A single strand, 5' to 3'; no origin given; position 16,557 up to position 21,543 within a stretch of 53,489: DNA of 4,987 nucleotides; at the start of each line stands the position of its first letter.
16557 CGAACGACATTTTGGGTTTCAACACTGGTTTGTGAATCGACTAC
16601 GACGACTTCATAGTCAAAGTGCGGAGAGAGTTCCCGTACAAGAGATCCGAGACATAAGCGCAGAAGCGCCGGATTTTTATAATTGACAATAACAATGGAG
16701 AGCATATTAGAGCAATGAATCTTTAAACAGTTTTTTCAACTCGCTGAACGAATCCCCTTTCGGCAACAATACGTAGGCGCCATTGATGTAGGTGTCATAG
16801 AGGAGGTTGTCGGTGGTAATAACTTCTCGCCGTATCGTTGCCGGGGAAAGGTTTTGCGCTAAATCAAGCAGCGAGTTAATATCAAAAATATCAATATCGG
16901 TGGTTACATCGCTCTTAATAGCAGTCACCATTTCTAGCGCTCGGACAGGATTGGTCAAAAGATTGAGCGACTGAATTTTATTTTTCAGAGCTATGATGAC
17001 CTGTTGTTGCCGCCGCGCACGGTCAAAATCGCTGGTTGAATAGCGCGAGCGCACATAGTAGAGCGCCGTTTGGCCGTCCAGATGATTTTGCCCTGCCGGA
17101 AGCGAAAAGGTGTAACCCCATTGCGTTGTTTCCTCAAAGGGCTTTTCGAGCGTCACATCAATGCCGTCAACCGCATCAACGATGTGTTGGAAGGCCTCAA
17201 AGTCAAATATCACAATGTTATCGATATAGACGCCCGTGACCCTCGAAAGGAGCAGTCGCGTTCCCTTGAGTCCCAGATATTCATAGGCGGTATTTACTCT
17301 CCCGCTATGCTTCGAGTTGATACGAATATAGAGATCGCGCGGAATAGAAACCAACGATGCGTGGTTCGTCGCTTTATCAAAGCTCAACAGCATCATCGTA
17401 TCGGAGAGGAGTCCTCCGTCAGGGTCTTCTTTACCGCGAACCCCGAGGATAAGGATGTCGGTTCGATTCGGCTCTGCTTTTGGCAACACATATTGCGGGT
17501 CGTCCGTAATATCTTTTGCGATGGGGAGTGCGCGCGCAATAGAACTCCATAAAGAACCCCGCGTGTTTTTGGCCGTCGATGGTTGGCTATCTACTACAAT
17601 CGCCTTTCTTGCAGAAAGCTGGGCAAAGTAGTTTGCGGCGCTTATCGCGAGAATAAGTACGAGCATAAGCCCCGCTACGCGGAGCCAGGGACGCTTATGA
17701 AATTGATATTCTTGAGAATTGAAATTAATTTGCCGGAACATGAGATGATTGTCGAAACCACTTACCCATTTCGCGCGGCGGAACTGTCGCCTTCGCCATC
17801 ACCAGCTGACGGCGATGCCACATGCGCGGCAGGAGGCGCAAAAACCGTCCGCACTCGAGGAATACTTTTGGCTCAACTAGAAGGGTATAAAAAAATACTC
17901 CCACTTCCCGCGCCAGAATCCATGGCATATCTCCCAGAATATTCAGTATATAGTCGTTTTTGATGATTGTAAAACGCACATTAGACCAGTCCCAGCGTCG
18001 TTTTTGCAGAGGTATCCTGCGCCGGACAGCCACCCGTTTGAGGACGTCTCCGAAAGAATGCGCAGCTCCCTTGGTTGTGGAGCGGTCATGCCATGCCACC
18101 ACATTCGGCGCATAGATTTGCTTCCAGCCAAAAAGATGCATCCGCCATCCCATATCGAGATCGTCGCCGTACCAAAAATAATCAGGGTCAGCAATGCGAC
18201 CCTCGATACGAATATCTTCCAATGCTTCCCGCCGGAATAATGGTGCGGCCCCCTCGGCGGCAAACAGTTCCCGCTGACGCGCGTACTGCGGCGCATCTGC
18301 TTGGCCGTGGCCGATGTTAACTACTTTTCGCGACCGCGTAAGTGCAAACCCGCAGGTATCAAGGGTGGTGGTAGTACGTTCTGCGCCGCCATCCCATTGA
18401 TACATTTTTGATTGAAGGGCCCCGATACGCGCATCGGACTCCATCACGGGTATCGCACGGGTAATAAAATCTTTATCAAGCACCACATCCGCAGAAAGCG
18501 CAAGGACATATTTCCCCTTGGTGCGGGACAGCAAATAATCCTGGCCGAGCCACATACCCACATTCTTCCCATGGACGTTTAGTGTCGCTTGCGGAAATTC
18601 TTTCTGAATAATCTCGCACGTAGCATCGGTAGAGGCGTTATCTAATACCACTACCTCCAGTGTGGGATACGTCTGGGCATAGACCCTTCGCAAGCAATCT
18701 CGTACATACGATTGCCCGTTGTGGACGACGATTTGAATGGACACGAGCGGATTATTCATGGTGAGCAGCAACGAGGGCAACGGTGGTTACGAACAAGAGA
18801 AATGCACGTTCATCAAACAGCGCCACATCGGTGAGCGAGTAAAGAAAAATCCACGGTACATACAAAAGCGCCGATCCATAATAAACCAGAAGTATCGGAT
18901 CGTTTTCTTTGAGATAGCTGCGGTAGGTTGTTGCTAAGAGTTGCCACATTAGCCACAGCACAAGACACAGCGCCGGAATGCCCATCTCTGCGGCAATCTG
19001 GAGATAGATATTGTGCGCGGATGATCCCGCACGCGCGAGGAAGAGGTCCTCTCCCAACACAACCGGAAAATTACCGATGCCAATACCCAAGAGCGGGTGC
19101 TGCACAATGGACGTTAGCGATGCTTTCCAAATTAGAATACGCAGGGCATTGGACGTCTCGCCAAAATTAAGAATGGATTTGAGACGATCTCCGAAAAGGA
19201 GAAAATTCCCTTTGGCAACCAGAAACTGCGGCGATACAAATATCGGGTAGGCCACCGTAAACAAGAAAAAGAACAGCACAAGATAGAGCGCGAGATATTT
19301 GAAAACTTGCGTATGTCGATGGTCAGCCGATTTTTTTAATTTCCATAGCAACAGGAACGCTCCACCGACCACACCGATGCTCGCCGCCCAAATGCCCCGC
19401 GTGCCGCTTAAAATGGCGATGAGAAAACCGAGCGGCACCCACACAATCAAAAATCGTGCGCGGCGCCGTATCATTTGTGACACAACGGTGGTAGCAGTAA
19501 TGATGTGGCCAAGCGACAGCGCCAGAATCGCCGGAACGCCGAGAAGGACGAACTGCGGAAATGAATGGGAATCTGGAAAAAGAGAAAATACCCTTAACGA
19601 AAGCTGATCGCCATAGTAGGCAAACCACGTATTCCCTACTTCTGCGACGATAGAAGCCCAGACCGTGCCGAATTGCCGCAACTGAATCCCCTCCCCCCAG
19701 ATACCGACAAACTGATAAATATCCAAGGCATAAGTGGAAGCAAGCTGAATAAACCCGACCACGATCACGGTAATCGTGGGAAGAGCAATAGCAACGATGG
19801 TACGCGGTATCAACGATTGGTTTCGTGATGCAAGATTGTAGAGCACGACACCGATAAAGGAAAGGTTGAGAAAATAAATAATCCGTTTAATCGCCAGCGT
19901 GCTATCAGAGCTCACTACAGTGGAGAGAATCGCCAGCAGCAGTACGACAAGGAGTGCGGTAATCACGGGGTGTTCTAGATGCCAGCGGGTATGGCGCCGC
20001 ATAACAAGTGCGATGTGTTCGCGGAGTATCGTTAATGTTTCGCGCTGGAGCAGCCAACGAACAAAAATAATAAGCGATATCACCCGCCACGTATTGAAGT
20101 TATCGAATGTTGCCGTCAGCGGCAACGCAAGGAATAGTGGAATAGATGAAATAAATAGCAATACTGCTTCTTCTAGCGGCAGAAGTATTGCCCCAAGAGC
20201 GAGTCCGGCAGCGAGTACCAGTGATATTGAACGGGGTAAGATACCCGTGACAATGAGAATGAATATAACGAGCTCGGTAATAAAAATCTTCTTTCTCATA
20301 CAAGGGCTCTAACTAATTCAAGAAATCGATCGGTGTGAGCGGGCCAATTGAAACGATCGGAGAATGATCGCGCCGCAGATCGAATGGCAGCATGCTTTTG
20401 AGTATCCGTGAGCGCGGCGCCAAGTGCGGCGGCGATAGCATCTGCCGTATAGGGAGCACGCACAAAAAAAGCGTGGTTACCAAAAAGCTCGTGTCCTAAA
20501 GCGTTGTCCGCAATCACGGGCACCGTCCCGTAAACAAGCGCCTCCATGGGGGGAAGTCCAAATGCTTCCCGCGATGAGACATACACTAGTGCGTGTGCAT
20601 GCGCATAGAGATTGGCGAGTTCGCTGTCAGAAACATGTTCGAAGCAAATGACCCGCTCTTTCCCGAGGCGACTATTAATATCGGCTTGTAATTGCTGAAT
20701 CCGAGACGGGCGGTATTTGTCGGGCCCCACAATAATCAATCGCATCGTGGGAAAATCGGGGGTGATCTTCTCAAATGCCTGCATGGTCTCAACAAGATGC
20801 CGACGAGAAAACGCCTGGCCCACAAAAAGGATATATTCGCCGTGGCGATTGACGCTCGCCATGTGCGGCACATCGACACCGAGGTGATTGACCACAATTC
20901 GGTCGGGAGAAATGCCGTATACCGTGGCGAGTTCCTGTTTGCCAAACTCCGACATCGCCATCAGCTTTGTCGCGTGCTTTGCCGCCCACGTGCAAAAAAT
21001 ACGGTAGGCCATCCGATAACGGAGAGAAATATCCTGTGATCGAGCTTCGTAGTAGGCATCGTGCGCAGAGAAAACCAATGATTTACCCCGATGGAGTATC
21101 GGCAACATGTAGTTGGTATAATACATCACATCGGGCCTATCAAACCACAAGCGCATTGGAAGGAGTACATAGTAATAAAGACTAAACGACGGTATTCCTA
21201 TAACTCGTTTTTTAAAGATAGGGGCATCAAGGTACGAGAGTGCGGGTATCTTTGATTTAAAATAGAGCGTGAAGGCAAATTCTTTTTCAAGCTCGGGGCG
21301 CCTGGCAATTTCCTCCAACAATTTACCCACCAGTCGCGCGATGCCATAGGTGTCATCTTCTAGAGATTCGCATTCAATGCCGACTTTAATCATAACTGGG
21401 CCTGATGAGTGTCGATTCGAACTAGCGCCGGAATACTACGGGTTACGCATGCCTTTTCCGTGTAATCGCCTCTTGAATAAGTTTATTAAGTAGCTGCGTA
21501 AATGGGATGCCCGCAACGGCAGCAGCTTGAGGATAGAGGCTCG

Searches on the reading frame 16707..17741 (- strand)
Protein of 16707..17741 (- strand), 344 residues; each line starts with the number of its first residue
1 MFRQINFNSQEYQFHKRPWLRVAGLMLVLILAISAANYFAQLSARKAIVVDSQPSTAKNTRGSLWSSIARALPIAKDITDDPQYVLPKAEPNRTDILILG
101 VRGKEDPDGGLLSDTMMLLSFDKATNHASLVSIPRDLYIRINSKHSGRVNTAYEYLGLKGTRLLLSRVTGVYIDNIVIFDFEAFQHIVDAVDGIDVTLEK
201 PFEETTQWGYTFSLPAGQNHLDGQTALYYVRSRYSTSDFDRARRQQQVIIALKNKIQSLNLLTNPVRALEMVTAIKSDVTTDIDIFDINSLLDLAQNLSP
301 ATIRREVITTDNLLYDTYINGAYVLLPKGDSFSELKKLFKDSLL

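Call 57: search_protein_families(library=pfam, proteins=[window:16707-17741:-], max_evalue=0.001)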
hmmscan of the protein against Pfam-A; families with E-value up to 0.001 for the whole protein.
window:16707-17741:- (344 aa): 1 family
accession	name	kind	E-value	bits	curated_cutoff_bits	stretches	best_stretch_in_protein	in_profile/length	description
PF03816.19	LytR_cpsA_psr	-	3.9e-37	128.2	24.6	1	113-257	2-149/150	LytR_cpsA_psr family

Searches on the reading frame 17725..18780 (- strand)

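Call 57: search_protein_families(library=pfam, proteins=[window:17725-18780:-], max_evalue=0.001)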
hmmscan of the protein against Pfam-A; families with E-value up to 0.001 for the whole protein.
window:17725-18780:- (351 aa): 3 families
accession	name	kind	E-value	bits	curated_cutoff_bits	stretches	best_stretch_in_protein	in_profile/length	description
PF00535.33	Glycos_transf_2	-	2.3e-18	67.1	23.3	1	14-190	1-167/168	Glycosyl transferase family 2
PF13641.12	Glyco_tranf_2_3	-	7.6e-18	65.8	27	1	15-236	5-216/230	Glycosyltransferase like family 2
PF13632.12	Glyco_trans_2_3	-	6.2e-08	33.1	27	1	91-268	1-144/198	Glycosyl transferase family group 2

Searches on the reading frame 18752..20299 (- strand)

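Call 57: search_protein_families(library=pfam, proteins=[window:18752-20299:-], max_evalue=0.001)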
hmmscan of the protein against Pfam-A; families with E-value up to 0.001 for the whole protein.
window:18752-20299:- (515 aa): 1 family
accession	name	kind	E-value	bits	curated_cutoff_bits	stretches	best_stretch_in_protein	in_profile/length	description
PF04932.20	Wzy_C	-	1.2e-17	64.5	31.7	1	290-447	5-148/149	O-Antigen ligase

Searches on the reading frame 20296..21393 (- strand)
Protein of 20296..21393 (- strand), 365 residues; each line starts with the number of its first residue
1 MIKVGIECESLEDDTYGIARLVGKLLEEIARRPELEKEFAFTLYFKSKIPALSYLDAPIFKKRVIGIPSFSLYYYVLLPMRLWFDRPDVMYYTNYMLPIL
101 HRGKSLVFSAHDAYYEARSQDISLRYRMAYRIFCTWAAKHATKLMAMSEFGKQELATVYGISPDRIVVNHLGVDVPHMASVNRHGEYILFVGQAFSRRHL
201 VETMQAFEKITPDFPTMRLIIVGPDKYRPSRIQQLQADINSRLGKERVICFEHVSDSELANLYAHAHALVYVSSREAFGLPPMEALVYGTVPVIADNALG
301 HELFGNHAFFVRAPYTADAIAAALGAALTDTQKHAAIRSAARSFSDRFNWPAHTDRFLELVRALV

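Call 57: search_protein_families(library=pfam, proteins=[window:20296-21393:-], max_evalue=0.001)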
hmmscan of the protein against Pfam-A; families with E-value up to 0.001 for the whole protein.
window:20296-21393:- (365 aa): 4 families
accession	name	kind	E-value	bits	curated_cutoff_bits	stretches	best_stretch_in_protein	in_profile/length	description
PF00534.26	Glycos_transf_1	-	8.1e-22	78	26.4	1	185-343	15-171/172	Glycosyl transferases group 1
PF13692.12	Glyco_trans_1_4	-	4e-14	53.5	27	1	187-330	3-142/142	Glycosyl transferases group 1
PF13439.12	Glyco_transf_4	-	6.8e-11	42.9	28.5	1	65-175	49-168/170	Glycosyltransferase Family 4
PF20706.3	GT4-conflict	-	2.9e-05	23.7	26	1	199-300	213-315/385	Family 4 Glycosyltransferase in conflict systems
